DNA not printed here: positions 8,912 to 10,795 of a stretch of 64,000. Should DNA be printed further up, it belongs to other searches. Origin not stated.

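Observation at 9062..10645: PGM2-family phosphomutase homologue with every catalytic signature replaced (candidate pseudoenzyme)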

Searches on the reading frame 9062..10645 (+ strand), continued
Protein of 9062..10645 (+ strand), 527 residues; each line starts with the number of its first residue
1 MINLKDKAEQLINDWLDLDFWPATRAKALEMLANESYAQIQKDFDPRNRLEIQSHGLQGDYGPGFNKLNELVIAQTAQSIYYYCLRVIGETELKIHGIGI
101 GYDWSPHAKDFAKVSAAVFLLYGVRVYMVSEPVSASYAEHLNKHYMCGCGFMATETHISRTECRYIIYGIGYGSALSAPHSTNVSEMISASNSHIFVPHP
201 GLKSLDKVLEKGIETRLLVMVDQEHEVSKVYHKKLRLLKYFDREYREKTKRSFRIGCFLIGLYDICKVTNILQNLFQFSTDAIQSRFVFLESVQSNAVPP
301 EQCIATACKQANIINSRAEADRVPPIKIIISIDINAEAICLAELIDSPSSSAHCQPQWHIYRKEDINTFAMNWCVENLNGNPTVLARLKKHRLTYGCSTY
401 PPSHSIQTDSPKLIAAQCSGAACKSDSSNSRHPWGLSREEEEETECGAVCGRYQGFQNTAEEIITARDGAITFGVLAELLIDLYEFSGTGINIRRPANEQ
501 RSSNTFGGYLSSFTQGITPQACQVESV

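Call 36: list_cluster_members(proteins=[P0192, P0189, P0190, P0191])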
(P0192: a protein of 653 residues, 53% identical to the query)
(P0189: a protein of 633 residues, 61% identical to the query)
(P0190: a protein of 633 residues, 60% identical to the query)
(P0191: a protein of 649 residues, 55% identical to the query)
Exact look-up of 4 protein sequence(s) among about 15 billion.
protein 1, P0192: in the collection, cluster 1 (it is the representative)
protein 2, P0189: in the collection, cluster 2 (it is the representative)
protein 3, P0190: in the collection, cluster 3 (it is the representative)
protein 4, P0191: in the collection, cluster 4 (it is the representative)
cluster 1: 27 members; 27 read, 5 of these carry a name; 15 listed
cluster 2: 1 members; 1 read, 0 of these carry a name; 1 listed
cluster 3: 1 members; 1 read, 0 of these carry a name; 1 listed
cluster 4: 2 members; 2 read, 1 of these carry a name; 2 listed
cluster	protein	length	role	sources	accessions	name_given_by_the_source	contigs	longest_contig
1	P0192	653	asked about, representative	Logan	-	-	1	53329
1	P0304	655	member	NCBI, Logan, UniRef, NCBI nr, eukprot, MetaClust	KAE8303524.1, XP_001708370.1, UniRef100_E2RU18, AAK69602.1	phosphoglucomutase [Giardia duodenalis] | Phosphoglucomutase n=2 Tax=Giardia intestinalis TaxID=5741 RepID=E2RU18_GIAIC | phosphoglucomutase [Giardia intestinalis]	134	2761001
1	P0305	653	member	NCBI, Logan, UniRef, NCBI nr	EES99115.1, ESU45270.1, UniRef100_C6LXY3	Phosphoglucomutase / Phosphomannomutase [Giardia duodenalis] | Phosphomannomutase-2 n=2 Tax=Giardia intestinalis TaxID=5741 RepID=C6LXY3_GIAIB | Phosphomannomutase-2 [Giardia intestinalis ATCC 50581]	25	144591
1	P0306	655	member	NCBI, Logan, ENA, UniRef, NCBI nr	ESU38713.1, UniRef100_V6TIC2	Phosphoglucomutase / Phosphomannomutase [Giardia duodenalis] | Phosphoglucomutase / Phosphomannomutase n=1 Tax=Giardia intestinalis TaxID=5741 ... | Phosphoglucomutase / Phosphomannomutase [Giardia intestinalis]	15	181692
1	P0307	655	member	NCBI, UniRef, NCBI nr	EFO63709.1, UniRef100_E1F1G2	Phosphomannomutase-2 [Giardia lamblia P15] | Phosphomannomutase-2 n=1 Tax=Giardia intestinalis (strain P15) TaxID=658858 ...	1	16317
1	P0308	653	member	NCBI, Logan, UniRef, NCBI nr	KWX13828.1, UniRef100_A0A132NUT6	Phosphomannomutase-2 [Giardia duodenalis assemblage B] | Phosphomannomutase-2 n=1 Tax=Giardia duodenalis assemblage B TaxID=1394984 ... | Phosphomannomutase-2 [Giardia intestinalis assemblage B]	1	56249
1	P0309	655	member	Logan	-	-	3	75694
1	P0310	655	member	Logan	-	-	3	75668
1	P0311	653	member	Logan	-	-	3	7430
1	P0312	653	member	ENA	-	-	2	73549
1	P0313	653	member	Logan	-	-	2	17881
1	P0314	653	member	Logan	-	-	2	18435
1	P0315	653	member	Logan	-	-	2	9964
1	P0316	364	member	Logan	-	-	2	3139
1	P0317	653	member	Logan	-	-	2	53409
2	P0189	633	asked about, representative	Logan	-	-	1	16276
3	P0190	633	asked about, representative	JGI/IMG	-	-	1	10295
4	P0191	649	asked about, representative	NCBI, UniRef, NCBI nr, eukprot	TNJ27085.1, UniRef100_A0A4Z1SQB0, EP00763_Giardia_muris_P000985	Phosphoglucomutase [Giardia muris] | Phosphoglucomutase n=1 Tax=Giardia muris TaxID=5742 RepID=A0A4Z1SQB0_GIAMU | TNJ27085.1 Phosphoglucomutase [Giardia muris]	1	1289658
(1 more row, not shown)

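Call 40: find_encoding_contigs(protein=P0005, flank=6000, max_places=3)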
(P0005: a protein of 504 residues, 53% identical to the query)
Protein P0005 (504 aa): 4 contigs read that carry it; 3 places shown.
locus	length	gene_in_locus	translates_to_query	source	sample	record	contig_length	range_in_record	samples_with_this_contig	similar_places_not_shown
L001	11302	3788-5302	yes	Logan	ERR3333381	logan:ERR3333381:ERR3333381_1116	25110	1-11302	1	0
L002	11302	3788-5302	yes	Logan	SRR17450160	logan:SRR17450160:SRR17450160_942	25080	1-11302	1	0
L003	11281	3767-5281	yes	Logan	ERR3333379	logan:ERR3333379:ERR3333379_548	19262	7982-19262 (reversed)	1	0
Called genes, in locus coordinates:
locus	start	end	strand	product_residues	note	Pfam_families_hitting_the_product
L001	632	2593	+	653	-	-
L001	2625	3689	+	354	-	PF01171:ATP_bind_3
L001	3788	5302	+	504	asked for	PF02878:PGM_PMM_I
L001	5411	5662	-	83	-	-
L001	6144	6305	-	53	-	-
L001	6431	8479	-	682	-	-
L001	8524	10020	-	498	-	-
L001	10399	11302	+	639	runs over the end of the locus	PF16796:Microtub_bd, PF00225:Kinesin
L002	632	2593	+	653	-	-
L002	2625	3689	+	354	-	PF01171:ATP_bind_3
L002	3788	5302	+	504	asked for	PF02878:PGM_PMM_I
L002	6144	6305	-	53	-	-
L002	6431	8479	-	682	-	-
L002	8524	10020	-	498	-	-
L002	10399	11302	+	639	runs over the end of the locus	PF16796:Microtub_bd, PF00225:Kinesin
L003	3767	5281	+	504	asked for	PF02878:PGM_PMM_I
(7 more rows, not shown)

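Call 41: find_encoding_contigs(protein=P0004, flank=6000, max_places=3)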
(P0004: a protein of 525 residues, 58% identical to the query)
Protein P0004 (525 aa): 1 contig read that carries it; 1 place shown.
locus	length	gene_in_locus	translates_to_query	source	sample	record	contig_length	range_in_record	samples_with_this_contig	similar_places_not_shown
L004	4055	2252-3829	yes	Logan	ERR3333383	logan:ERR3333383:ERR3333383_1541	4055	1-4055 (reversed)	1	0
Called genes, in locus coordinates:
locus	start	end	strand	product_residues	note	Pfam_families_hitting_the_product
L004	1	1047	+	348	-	?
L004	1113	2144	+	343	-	PF01171:ATP_bind_3 (weak)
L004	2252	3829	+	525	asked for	PF02878:PGM_PMM_I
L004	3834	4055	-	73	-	?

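Call 42: find_encoding_contigs(protein=P0003, flank=6000, max_places=2)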
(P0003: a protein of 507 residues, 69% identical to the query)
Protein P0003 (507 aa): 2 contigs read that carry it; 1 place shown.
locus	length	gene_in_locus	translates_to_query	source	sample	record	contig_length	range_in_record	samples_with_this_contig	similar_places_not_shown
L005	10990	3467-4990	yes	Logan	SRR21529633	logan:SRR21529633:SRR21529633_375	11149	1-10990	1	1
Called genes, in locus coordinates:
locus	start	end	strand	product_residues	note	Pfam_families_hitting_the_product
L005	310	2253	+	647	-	-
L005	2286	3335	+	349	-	PF01171:ATP_bind_3 (weak)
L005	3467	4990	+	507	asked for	PF02878:PGM_PMM_I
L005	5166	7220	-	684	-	-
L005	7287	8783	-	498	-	-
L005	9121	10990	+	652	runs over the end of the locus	PF16796:Microtub_bd, PF00225:Kinesin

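Call 43: find_encoding_contigs(protein=P0002, flank=6000, max_places=2)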
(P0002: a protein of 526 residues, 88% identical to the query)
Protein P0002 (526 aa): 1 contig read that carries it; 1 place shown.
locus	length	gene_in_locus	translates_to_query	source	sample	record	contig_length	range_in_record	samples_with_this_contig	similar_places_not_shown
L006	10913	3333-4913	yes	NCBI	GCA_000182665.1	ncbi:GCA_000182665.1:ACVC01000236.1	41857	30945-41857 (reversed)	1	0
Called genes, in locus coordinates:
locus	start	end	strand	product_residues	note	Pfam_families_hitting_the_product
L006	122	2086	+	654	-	-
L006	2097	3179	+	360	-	PF01171:ATP_bind_3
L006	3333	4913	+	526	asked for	PF02878:PGM_PMM_I (weak)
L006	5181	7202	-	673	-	-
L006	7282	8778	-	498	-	-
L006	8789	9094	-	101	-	-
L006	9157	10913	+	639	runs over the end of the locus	PF16796:Microtub_bd, PF00225:Kinesin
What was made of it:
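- Synteny is conserved in five lineages (calls 40-43).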

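Call 59: predict_structure(alignment_id=A3)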
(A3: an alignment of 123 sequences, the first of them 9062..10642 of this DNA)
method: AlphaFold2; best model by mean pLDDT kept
length: 527 residues; sequences in the alignment: 123
mean_pLDDT: 77.0   pTM: 0.80
mean pLDDT of the five models: 77.0, 76.6, 76.5, 75.8, 75.0
residues with pLDDT >= 90: 245; 70-90: 148; 50-70: 30; < 50: 104
segments of 3 or more residues with pLDDT < 50: 397-465, 494-527
pLDDT, mean of each block of 10 residues (from residue 1): 92 98 98 98 97 86 96 97 94 95 91 98 98 89 91 70 76 71 91 95 98 98 93 87 79 91 84 92 94 68 89 89 92 85 76 81 83 82 84 59 28 29 26 30 30 31 61 92 82 46 32 28 25
secondary structure, 60 per line:
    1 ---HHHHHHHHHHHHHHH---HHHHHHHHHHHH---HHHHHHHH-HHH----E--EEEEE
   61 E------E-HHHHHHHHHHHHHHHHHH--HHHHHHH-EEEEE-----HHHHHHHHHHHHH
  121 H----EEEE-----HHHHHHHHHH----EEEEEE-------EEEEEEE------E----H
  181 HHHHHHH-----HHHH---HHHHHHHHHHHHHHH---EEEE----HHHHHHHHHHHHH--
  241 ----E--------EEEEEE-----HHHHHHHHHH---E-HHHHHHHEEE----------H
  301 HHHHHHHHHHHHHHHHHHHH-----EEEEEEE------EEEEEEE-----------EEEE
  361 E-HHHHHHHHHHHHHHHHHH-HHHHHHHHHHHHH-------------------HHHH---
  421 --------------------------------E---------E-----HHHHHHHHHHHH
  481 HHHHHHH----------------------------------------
elements in order: H4-18 H22-33 H37-44 E56-61 H70-87 H90-96 E98-102 H108-121 E126-129 H135-144 E149-154 E162-168 H180-187 H193-196 H200-214 E218-221 H226-238 E254-259 H265-274 H280-286 E287-289 H300-320 E326-332 E339-345 E357-361 H363-380 H382-394 H414-417 H469-487
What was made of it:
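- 10097..10531 (+): Remnant of domain III (aa 346-490). The first strand and two helices and the last helix (aa 469-487) are retained. Secondary structure and confidence come from the AF2 model (call 59).
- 10250..10456 (+): Degenerate core of domain III (aa 397-465). It is rich in Ser, Glu, Ala, Cys, Thr and Gly, varies by indels between lineages, and is predicted with low confidence. It holds the positions of STVSSK, LTGFKW and the sugar-binding loop (RYQGFQN at 10415-10435 instead of YEESIGY). pLDDT is below 50 (call 59).
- On alpha-D-phosphohexomutase superfamily (by descent and fold): The core of domain III (aa 397-465) is degenerate and has pLDDT below 50 (call 59).
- Tried and rejected: A 123-sequence alignment was needed (call 59).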

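Call 61: fold_search(model_id=the predicted structure, library=pdb)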
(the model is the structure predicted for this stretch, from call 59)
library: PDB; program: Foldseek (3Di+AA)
matches with E <= 10: 754; with E <= 0.001: 44
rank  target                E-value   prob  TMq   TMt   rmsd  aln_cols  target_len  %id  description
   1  9du5_C                1.6e-07  1.00  0.35  0.40   5.5       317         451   10  Cryo-EM structure of phosphoglucomutase from Thermococcus kodakarensis (released 2025-04-16)
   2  3olp_A                1.7e-07  1.00  0.39  0.38   4.3       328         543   11  Crystal structure of a bacterial phosphoglucomutase, an enzyme important in the virulence of multiple human pathogens (released 2011-02-16)
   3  1wqa_A                2.7e-07  1.00  0.36  0.41   5.0       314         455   11  Crystal Structure of Pyrococcus horikoshii phosphomannomutase/phosphoglucomutase complexed with Mg2+ (released 2005-10-04)
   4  2fuv_A                3.4e-07  1.00  0.36  0.35   5.8       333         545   12  Phosphoglucomutase from Salmonella typhimurium. (released 2006-03-07)
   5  2f7l_A                4.2e-07  1.00  0.42  0.48   8.8       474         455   12  Crystal structure of Sulfolobus tokodaii phosphomannomutase/phosphoglucomutase (released 2006-12-05)
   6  9du5_A                4.5e-07  1.00  0.35  0.40   5.3       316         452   10  Cryo-EM structure of phosphoglucomutase from Thermococcus kodakarensis (released 2025-04-16)
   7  3pdk_A                4.5e-07  1.00  0.39  0.46   5.3       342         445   10  crystal structure of phosphoglucosamine mutase from B. anthracis (released 2011-08-24)
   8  7ojs_A                5.3e-07  1.00  0.39  0.54   5.4       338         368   12  Complex structure 2 of the Bacillus subtilis CdaA c-di-AMP cyclase domain (CdaACD) and the phosphoglucomutase GlmM sho (released 2021-10-27)
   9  7olh_D                6.2e-07  1.00  0.39  0.53   6.7       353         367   12  Bacillus subtilis Complex structure 1 of diadenylate cyclase CdaA cytoplasmic domain (CdaACD) and the phosphoglucomuta (released 2021-10-27)
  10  7olh_F                9.2e-07  1.00  0.36  0.50   5.2       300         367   13  Bacillus subtilis Complex structure 1 of diadenylate cyclase CdaA cytoplasmic domain (CdaACD) and the phosphoglucomuta (released 2021-10-27)
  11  3olp_B                9.7e-07  1.00  0.35  0.34   6.5       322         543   12  Crystal structure of a bacterial phosphoglucomutase, an enzyme important in the virulence of multiple human pathogens (released 2011-02-16)
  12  1tuo                  1.4e-06  1.00  0.37  0.43   5.0       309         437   11  Crystal structure of putative phosphomannomutase from Thermus Thermophilus HB8 (released 2005-08-09)
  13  4hjh_B                1.4e-06  1.00  0.35  0.39   5.5       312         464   12  Iodide SAD phased crystal structure of a phosphoglucomutase from Brucella melitensis complexed with glucose-6-phosphat (released 2012-11-21)
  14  3i3w_B                1.8e-06  1.00  0.35  0.41   5.5       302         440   12  Structure of a phosphoglucosamine mutase from Francisella tularensis (released 2010-01-19)
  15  3pdk_B                1.9e-06  1.00  0.37  0.43   4.7       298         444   12  crystal structure of phosphoglucosamine mutase from B. anthracis (released 2011-08-24)
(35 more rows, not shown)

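Call 75: find_encoding_contigs(protein=window:9062-10645:+, flank=1500, max_places=10)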
Protein window:9062-10645:+ (527 aa): 23 contigs read that carry it; 6 places shown.
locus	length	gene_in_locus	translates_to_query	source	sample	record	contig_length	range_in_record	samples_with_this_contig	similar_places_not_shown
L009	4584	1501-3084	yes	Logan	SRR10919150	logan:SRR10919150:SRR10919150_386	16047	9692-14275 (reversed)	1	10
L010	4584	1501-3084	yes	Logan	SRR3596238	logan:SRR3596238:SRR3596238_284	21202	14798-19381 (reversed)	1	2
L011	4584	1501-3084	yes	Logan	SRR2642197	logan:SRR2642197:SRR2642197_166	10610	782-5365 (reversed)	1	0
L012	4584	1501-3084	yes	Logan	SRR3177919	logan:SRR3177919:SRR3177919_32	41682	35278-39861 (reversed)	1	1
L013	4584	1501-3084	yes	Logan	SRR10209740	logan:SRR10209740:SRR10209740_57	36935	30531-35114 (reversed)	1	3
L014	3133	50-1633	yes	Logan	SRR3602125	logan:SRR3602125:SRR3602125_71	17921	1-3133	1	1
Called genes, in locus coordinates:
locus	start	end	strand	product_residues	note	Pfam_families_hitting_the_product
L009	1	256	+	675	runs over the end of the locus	?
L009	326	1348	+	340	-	PF01171:ATP_bind_3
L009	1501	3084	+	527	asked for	PF02878:PGM_PMM_I (weak)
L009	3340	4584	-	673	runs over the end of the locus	-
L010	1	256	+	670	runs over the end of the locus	-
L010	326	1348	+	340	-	PF01171:ATP_bind_3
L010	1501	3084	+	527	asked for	PF02878:PGM_PMM_I (weak)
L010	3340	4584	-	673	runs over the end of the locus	-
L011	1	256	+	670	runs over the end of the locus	-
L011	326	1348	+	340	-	PF01171:ATP_bind_3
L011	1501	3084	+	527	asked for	PF02878:PGM_PMM_I (weak)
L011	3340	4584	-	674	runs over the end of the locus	?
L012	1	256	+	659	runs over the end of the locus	-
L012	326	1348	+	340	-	PF01171:ATP_bind_3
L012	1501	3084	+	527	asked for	PF02878:PGM_PMM_I (weak)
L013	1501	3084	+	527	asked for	PF02878:PGM_PMM_I (weak)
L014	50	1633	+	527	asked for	PF02878:PGM_PMM_I (weak)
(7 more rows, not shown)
